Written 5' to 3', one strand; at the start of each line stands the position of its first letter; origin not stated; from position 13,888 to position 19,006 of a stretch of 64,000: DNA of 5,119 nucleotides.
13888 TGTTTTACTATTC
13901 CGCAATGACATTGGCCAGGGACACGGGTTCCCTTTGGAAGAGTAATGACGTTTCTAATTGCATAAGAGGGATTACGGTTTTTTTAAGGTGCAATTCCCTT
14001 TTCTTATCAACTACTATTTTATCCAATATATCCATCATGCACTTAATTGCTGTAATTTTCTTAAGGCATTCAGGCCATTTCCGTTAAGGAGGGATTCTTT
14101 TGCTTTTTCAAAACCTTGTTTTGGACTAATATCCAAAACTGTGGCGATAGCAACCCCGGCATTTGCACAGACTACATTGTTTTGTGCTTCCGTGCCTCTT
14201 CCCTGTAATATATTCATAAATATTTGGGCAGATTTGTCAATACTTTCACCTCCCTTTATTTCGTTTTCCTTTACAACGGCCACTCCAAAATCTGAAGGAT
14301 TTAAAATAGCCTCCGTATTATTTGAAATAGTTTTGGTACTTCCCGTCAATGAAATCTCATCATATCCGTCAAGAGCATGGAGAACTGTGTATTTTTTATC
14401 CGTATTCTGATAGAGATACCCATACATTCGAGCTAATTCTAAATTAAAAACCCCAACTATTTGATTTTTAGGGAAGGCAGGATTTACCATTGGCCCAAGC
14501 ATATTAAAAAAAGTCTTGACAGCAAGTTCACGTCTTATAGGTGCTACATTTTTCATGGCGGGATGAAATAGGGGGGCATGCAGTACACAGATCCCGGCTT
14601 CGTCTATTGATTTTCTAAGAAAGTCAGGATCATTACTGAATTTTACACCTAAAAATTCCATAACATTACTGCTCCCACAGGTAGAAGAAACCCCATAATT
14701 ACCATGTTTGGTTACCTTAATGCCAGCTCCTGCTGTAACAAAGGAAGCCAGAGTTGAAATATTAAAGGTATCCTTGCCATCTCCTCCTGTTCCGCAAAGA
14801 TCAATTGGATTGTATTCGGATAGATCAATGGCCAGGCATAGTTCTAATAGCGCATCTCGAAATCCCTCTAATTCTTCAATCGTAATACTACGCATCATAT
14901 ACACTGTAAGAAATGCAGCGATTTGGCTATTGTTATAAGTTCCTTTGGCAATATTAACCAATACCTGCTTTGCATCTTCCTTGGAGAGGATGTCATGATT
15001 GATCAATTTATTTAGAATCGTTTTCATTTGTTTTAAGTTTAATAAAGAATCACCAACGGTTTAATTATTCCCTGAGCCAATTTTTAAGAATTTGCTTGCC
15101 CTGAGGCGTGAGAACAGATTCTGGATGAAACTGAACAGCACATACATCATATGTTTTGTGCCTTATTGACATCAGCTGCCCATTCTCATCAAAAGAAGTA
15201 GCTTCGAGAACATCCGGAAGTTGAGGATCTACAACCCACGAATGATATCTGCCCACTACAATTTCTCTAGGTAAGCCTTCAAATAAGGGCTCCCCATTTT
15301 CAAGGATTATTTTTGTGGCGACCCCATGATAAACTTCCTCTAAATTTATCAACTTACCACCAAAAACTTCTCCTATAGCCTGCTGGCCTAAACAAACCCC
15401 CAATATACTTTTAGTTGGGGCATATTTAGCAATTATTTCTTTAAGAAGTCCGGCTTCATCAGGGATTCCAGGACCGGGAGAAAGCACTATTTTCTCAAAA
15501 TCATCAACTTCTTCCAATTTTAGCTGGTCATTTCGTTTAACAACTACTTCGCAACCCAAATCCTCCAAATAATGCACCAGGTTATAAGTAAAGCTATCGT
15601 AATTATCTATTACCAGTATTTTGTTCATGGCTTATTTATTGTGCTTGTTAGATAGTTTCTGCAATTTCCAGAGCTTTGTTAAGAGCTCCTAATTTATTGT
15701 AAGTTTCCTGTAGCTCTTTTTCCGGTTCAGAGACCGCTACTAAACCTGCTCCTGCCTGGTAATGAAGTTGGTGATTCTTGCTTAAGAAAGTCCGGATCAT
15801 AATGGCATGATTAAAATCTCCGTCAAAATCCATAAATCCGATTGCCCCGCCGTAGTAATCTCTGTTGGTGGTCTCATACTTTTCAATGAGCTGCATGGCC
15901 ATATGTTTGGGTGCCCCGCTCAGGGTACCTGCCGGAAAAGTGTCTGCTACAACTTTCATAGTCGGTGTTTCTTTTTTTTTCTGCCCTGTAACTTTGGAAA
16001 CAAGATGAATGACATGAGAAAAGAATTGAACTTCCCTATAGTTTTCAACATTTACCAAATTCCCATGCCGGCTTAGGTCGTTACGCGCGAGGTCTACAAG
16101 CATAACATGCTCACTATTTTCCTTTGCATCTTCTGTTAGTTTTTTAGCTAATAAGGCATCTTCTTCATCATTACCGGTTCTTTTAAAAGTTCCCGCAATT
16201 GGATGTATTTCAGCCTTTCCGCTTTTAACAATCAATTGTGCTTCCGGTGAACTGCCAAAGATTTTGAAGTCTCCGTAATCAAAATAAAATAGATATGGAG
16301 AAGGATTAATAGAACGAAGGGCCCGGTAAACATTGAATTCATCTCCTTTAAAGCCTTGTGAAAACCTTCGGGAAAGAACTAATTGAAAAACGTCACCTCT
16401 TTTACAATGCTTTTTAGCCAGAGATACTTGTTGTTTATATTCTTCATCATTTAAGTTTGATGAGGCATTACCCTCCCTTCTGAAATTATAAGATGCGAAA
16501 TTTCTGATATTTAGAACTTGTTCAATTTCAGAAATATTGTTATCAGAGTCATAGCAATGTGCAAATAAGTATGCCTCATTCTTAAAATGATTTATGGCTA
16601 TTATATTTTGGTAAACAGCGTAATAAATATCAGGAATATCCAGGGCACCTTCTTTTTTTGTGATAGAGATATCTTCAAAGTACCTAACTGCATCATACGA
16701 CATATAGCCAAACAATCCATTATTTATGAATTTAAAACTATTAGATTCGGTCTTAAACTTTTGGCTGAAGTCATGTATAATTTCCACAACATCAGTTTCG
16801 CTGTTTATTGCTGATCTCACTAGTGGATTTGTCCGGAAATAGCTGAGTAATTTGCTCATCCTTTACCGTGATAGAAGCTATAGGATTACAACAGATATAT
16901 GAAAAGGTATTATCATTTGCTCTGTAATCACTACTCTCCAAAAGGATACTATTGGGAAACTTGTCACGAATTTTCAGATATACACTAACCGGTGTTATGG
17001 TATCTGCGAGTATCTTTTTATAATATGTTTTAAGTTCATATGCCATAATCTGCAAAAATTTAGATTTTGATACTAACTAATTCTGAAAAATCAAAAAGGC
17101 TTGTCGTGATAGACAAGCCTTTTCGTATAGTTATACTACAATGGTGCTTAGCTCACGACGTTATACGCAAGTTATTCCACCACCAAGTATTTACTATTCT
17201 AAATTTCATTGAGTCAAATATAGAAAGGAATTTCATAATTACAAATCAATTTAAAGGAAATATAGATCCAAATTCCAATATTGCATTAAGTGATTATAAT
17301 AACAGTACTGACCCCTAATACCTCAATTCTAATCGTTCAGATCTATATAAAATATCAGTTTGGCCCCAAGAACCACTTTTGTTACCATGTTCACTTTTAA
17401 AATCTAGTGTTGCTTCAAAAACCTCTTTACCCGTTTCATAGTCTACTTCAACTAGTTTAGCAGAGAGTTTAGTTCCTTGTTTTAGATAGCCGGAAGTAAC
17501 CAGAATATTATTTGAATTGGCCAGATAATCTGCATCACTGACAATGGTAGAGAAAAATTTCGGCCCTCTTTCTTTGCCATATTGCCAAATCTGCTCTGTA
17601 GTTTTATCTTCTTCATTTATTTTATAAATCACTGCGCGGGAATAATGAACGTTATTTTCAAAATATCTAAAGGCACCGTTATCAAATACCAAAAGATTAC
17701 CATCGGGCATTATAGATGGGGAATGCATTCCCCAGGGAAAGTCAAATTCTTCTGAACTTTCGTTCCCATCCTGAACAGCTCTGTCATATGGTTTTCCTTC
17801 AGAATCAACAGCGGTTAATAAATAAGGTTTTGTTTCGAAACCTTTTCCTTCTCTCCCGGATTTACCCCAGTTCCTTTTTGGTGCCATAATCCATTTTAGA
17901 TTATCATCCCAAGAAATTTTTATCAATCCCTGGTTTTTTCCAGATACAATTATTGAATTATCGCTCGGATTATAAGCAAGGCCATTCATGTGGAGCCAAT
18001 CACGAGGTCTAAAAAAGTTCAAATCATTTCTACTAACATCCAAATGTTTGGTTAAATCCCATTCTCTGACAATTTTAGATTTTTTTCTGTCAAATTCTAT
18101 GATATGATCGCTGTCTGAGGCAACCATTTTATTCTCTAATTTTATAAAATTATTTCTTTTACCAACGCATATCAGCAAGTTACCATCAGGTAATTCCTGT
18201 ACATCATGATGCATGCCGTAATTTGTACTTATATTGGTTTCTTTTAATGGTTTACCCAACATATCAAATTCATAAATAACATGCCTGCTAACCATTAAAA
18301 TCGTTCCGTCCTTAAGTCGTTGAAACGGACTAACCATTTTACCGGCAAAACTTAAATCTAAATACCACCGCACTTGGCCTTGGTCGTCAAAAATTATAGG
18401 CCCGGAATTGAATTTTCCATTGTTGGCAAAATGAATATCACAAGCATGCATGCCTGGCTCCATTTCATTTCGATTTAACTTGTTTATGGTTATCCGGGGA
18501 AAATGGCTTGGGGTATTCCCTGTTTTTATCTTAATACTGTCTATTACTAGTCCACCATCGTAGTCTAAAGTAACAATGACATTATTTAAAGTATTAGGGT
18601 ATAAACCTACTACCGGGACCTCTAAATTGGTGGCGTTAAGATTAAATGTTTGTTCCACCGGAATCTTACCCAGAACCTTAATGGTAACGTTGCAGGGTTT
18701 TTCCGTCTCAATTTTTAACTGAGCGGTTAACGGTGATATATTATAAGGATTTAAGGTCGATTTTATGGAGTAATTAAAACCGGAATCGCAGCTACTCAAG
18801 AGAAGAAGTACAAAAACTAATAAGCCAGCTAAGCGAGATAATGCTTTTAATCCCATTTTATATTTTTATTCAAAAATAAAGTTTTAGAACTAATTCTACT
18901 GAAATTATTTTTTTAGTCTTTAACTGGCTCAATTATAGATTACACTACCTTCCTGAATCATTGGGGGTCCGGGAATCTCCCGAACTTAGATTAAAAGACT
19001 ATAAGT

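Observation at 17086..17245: Candidate leader-peptide attenuator with three consecutive Trp codons upstream of the trp operon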

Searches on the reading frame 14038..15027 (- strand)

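Call 14: search_protein_families(library=pfam, proteins=[window:14038-15027:-])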
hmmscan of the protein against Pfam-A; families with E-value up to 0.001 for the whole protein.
window:14038-15027:- (330 aa): 2 families
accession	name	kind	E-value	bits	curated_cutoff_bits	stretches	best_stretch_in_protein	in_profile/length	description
PF00591.27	Glycos_transf_3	-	2.8e-67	227.5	27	1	73-317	3-251/253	Glycosyl transferase family, a/b domain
PF02885.22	Glycos_trans_3N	-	8.2e-17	61.2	26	1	2-63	1-62/63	Glycosyl transferase family, helical bundle domain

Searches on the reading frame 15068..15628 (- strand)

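Call 14: search_protein_families(library=pfam, proteins=[window:15068-15628:-])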
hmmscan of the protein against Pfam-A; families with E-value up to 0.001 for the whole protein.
window:15068-15628:- (187 aa): 2 families
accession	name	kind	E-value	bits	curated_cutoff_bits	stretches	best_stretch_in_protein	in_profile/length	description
PF00117.34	GATase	-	5.9e-53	179.8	22.8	1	5-185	1-187/190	Glutamine amidotransferase class-I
PF07722.19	Peptidase_C26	-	5.4e-07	30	20.5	1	61-170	97-219/219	Peptidase C26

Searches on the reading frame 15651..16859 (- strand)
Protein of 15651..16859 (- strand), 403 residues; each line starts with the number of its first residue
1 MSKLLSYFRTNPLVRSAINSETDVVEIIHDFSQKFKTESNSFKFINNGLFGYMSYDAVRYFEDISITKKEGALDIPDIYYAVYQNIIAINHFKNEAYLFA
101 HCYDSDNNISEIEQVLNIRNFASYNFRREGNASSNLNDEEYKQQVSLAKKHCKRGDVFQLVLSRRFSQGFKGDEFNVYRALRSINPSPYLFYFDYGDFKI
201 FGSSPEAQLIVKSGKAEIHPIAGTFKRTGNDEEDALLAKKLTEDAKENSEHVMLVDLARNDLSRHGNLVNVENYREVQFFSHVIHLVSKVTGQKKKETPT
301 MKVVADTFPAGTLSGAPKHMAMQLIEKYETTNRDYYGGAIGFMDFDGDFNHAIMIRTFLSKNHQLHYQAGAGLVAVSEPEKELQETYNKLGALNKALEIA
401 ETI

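Call 14: search_protein_families(library=pfam, proteins=[window:15651-16859:-])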
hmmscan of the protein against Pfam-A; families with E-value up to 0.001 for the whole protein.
window:15651-16859:- (403 aa): 2 families
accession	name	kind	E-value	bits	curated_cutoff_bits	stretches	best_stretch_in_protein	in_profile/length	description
PF00425.24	Chorismate_bind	-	4.1e-78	262.9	27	1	138-389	2-257/257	chorismate binding enzyme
PF04715.19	Anth_synt_I_N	-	5.8e-16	59.5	23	1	19-98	59-140/140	Anthranilate synthase component I, N terminal region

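Call 15: find_related_loci(query=window:15651-16859:-, collection=genome_contigs, flank=3000)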
Query window:15651-16859:- (403 aa) in genome_contigs; peptide patterns used: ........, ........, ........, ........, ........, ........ (x = any residue, [..] = any of these).
600 stretches matched a pattern (row limit reached: there are more); 594 encode a relative of the query (tblastn E <= 1e-3); the best 80 are kept; 80 distinct loci.
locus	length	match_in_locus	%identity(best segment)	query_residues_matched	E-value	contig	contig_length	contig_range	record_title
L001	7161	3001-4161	93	17-403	0e+0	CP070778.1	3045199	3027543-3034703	MAG: Flavobacteriaceae bacterium isolate bin181 chromosome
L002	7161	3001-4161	93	17-403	0e+0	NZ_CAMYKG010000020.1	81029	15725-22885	MAG: uncultured Eudoraea sp. isolate FCS_Bacteroidota_06 scaffold_159, whole genome shotgun sequence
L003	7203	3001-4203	91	3-403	0e+0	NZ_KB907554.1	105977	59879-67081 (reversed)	Eudoraea adriatica DSM 19308 G504DRAFT_scaffold00009.9, whole genome shotgun sequence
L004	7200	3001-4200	84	4-403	0e+0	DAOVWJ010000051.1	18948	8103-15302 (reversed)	MAG TPA_asm: Maribacter sp. isolate CSMAG_1728 CSMAG_1728_k141_1069786_length_18948_cov_12.0000, whole genome shotgun se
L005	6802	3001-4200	82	4-403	0e+0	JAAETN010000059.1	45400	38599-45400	MAG: Maribacter sp. isolate Vin_8 VinG_CONTIG245762, whole genome shotgun sequence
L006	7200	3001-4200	82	4-403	0e+0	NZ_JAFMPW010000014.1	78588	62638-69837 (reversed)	Muriicola sp. Z0-33 scaffold_14_length=78589, whole genome shotgun sequence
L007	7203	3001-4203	83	3-403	0e+0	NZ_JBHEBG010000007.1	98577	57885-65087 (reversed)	Spongiimicrobium sp. 3-5 NODE_7_length_98577_cov_362.220579, whole genome shotgun sequence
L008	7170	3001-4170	84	9-403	0e+0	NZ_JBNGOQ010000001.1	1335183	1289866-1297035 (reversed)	Spongiimicrobium sp. 2-473A-2-J NODE_1_length_1335183_cov_237.584541, whole genome shotgun sequence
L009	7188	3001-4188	83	8-403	0e+0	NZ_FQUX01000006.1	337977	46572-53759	Arenibacter palladensis strain DSM 17539, whole genome shotgun sequence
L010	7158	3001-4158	85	18-403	0e+0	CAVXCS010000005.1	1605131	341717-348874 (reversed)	MAG: uncultured Flavobacteriaceae bacterium isolate MFD03551.bin.1.48 genome assembly, contig: contig_7916, whole genome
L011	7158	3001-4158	84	18-403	0e+0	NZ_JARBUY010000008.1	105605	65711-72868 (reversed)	Maribacter polysaccharolyticus strain D37 NODE_8_length_105605_cov_118.441371, whole genome shotgun sequence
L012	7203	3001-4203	81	3-403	0e+0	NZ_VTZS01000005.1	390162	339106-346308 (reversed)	Pareuzebyella sediminis strain S2-4-21 NODE_5_length_390162_cov_72.1897, whole genome shotgun sequence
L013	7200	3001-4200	82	4-403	0e+0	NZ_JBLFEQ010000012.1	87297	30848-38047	Maribacter sp. 2304DJ31-5 2304DJ31-5_12, whole genome shotgun sequence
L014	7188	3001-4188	82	8-403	0e+0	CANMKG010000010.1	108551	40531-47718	uncultured Maribacter sp. isolate 515-3Z.fasta genome assembly, contig: NODE_10, whole genome shotgun sequence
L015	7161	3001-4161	83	17-403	0e+0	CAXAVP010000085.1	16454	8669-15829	MAG TPA_asm: uncultured Arenibacter sp. isolate ERR2752157_metabat2_76 genome assembly, contig: ERZ2772491.2515, whole g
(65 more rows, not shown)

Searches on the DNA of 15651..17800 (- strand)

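Call 56: search_rna_families(sources=[L003, L006, L009, L012, L019, L020, L025, L033, L046, L048, L062, L064, L065, L066, L067, L069, L076, L078, L079, L080], threshold=gathering)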
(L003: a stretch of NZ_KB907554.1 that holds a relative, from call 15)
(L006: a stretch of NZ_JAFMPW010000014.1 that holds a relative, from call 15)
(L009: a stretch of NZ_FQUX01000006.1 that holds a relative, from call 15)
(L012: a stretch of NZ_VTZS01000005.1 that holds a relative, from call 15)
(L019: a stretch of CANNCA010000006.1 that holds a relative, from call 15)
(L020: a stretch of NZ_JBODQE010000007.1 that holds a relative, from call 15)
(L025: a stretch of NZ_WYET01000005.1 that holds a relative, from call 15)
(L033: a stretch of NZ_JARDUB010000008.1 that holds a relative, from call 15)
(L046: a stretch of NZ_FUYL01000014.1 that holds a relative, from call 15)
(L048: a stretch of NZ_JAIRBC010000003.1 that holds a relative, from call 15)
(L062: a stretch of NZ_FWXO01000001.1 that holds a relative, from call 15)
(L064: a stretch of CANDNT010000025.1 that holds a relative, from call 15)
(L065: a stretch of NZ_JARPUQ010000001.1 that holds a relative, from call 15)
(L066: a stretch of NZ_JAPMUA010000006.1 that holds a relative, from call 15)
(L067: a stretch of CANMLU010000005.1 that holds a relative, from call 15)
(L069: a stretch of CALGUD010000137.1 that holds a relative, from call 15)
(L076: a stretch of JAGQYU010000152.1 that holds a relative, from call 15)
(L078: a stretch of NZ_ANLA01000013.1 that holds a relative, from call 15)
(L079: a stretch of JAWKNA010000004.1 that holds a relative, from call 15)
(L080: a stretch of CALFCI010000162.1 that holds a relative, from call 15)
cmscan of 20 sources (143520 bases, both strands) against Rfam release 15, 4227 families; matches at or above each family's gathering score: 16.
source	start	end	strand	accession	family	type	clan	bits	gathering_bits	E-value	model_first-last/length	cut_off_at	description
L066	2525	2645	+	RF01692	Bacteroid-trp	Cis-reg; leader;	-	77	49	1.3e-07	1-131/131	no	Bacteroidete tryptophan peptide leader RNA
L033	2594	2711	+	RF01692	Bacteroid-trp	Cis-reg; leader;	-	75.1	49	3e-07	1-131/131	no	Bacteroidete tryptophan peptide leader RNA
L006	2649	2766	+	RF01692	Bacteroid-trp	Cis-reg; leader;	-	70.1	49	2.5e-06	1-131/131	no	Bacteroidete tryptophan peptide leader RNA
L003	2634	2751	+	RF01692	Bacteroid-trp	Cis-reg; leader;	-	68.2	49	5.7e-06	1-131/131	no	Bacteroidete tryptophan peptide leader RNA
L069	2550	2673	+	RF01692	Bacteroid-trp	Cis-reg; leader;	-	65.8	49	1.5e-05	1-131/131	no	Bacteroidete tryptophan peptide leader RNA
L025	2613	2725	+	RF01692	Bacteroid-trp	Cis-reg; leader;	-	62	49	7.8e-05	1-131/131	no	Bacteroidete tryptophan peptide leader RNA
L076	2617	2740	+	RF01692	Bacteroid-trp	Cis-reg; leader;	-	61.9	49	7.9e-05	1-131/131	no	Bacteroidete tryptophan peptide leader RNA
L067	2604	2726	+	RF01692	Bacteroid-trp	Cis-reg; leader;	-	61.1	49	0.00011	1-131/131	no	Bacteroidete tryptophan peptide leader RNA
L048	2564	2679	+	RF01692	Bacteroid-trp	Cis-reg; leader;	-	59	49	0.00027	1-131/131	no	Bacteroidete tryptophan peptide leader RNA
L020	2223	2333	+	RF01692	Bacteroid-trp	Cis-reg; leader;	-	58.3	49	0.00037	1-131/131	no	Bacteroidete tryptophan peptide leader RNA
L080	2536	2661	+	RF01692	Bacteroid-trp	Cis-reg; leader;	-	57.5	49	0.00051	1-131/131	no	Bacteroidete tryptophan peptide leader RNA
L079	2651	2774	+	RF01692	Bacteroid-trp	Cis-reg; leader;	-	57.1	49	0.00061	1-131/131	no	Bacteroidete tryptophan peptide leader RNA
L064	2585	2712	+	RF01692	Bacteroid-trp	Cis-reg; leader;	-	57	49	0.00065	1-131/131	no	Bacteroidete tryptophan peptide leader RNA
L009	2599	2715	+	RF01692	Bacteroid-trp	Cis-reg; leader;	-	54.3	49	0.002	1-131/131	no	Bacteroidete tryptophan peptide leader RNA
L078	2612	2732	+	RF01692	Bacteroid-trp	Cis-reg; leader;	-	53.5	49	0.0028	1-131/131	no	Bacteroidete tryptophan peptide leader RNA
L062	2616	2730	+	RF01692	Bacteroid-trp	Cis-reg; leader;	-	49.7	49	0.014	1-131/131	no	Bacteroidete tryptophan peptide leader RNA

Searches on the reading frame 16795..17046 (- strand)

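Call 14: search_protein_families(library=pfam, proteins=[window:16795-17046:-])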
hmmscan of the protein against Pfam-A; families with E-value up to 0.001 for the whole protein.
window:16795-17046:- (84 aa): 1 family
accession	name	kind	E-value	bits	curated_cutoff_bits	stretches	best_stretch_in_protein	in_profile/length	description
PF04715.19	Anth_synt_I_N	-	1.2e-11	45.5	23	1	15-75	1-58/140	Anthranilate synthase component I, N terminal region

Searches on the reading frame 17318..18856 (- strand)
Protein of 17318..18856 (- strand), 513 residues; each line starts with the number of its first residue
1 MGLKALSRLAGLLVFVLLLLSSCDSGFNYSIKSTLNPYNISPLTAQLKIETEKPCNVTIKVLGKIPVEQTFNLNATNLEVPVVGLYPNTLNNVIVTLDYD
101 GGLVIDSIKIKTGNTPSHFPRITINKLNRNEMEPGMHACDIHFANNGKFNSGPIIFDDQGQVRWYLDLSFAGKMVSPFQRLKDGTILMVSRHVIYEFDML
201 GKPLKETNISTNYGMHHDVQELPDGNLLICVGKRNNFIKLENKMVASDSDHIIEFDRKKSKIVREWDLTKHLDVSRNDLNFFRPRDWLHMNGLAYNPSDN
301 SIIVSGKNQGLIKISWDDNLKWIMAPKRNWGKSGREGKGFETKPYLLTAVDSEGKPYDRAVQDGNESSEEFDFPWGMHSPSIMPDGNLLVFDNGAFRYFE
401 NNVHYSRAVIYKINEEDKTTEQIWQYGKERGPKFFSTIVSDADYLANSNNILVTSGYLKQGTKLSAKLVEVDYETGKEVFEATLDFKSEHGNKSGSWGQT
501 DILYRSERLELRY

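Call 14: search_protein_families(library=pfam, proteins=[window:17318-18856:-])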
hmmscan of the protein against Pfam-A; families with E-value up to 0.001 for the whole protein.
window:17318-18856:- (513 aa): 2 families
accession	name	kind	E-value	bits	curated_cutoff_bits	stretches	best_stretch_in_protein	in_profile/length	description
PF05935.17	Arylsulfotrans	-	6.8e-101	338.4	24.2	1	131-487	6-366/374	Arylsulfotransferase (ASST)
PF17425.8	Arylsulfotran_N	-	4.1e-17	62.5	24.2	1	34-113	3-88/88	Arylsulfotransferase Ig-like domain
